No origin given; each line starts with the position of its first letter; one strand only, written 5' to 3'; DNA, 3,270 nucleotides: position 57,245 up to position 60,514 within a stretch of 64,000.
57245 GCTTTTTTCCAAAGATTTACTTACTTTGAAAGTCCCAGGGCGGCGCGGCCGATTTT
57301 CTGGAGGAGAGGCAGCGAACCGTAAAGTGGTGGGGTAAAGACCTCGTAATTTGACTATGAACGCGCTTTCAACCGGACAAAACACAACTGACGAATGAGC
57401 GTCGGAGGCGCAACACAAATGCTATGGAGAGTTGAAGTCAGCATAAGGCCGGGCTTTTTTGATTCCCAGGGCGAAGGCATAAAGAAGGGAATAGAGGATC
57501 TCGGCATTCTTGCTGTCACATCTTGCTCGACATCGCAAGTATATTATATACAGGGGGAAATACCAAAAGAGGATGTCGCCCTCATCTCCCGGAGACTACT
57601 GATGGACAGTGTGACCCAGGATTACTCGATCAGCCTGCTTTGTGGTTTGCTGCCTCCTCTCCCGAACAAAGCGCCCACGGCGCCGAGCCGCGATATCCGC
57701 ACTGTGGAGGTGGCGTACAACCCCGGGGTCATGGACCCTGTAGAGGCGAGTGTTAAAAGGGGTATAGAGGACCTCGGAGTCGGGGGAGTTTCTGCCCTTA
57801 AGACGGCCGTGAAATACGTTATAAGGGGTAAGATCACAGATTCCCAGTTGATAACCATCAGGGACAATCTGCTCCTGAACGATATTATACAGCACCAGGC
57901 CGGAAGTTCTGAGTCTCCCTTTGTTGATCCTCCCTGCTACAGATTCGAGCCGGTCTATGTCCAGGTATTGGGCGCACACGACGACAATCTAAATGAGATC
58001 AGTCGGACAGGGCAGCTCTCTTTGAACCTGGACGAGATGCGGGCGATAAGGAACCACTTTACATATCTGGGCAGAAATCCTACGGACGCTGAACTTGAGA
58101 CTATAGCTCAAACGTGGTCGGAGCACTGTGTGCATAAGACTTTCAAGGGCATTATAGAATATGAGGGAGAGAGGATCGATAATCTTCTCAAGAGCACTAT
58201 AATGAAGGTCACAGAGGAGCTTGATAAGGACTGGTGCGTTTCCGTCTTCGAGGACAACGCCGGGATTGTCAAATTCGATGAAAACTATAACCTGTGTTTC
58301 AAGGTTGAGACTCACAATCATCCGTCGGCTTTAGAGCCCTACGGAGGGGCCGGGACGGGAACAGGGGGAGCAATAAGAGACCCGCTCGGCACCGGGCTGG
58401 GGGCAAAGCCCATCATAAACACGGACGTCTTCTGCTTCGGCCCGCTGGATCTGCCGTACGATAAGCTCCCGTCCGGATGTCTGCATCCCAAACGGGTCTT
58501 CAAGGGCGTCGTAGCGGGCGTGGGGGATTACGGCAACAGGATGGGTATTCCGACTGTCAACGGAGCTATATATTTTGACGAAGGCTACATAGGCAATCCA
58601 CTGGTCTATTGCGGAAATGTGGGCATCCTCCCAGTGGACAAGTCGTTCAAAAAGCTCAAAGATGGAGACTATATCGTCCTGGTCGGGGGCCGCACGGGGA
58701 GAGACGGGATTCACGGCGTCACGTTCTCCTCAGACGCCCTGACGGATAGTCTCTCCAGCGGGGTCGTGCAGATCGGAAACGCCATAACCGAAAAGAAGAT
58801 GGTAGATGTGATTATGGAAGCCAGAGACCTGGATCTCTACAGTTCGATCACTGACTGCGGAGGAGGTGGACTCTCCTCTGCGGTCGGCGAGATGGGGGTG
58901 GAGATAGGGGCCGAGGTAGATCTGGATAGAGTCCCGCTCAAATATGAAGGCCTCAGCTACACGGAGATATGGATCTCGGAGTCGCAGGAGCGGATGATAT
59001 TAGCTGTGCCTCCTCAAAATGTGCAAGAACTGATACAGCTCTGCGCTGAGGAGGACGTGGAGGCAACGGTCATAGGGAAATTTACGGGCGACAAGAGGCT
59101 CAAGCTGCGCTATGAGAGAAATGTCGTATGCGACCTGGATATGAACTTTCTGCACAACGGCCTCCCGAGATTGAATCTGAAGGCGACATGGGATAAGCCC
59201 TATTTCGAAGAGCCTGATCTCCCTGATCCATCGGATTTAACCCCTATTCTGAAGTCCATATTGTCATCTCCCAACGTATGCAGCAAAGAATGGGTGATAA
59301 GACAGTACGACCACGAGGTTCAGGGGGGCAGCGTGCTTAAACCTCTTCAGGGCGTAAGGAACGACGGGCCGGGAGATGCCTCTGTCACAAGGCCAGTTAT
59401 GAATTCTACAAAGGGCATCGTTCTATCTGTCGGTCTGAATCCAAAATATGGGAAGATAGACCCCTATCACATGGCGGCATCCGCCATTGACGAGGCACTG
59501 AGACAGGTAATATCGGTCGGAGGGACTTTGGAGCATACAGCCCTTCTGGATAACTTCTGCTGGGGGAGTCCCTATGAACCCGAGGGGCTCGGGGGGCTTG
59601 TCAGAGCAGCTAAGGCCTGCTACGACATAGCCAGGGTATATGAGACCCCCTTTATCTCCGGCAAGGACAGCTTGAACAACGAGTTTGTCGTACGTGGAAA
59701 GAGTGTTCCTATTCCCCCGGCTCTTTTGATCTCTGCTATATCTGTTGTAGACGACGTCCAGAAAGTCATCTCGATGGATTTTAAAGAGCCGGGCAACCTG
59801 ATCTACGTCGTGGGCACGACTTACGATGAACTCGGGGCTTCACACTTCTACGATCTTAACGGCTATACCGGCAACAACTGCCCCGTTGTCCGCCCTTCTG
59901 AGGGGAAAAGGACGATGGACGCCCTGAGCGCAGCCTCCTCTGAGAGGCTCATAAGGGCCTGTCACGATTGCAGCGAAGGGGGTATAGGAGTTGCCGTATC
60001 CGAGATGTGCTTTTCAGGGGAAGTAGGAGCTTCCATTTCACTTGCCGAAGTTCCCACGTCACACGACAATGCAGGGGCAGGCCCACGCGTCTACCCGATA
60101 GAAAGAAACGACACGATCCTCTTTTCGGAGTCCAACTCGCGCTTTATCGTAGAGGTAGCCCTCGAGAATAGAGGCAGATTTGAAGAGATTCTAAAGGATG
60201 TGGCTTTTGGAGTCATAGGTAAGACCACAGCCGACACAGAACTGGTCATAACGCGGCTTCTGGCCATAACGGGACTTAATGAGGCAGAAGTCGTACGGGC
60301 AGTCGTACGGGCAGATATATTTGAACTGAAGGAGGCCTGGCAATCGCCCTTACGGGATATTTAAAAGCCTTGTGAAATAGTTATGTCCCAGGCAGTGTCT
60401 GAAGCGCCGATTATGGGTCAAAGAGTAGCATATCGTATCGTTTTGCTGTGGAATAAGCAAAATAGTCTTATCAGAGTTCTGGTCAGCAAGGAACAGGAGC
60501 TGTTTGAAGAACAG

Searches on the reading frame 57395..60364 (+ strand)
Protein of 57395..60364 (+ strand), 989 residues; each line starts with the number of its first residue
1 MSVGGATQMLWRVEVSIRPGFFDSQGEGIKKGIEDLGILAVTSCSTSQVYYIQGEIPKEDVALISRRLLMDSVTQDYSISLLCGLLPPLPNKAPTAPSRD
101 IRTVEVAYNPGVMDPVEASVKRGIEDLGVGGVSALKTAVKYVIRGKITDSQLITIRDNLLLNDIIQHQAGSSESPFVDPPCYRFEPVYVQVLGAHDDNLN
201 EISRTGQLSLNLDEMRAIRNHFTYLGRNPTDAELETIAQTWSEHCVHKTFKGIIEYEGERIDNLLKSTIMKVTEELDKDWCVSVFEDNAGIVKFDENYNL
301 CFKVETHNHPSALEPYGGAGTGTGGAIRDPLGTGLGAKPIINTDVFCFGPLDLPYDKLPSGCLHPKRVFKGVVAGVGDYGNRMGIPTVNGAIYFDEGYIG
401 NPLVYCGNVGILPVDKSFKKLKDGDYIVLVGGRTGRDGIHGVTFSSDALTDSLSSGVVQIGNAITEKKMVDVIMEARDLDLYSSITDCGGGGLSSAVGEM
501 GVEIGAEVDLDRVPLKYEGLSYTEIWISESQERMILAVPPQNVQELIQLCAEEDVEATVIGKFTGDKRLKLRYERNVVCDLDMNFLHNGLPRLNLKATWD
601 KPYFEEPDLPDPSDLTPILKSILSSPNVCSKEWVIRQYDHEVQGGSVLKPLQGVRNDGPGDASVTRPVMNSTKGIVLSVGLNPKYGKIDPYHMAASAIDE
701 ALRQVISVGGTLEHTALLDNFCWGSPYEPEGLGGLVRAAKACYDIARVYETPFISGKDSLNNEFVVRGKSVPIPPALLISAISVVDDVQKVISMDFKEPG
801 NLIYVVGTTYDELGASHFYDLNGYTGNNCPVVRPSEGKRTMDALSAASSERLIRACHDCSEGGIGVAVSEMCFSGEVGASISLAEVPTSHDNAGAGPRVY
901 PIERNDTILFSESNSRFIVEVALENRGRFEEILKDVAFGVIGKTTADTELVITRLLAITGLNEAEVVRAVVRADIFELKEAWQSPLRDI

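Call 37: search_protein_families(library=pfam, proteins=[window:57395-60364:+], max_evalue=0.001)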
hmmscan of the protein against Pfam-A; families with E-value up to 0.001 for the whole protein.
window:57395-60364:+ (989 aa): 4 families
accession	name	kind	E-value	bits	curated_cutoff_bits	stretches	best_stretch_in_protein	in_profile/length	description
PF02769.27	AIRS_C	-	6.3e-52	176.3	23.1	2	422-573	1-155/156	AIR synthase related protein, C-terminal domain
PF00586.29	AIRS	-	2.8e-25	89.4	24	2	287-411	2-111/112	AIR synthase related protein, N-terminal domain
PF18072.6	FGAR-AT_linker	-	8.9e-20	71.4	26.6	1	199-248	1-50/50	Formylglycinamide ribonucleotide amidotransferase linker domain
PF02700.19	PurS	-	1.7e-11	44.6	22.2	1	12-80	3-76/77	Phosphoribosylformylglycinamidine (FGAM) synthase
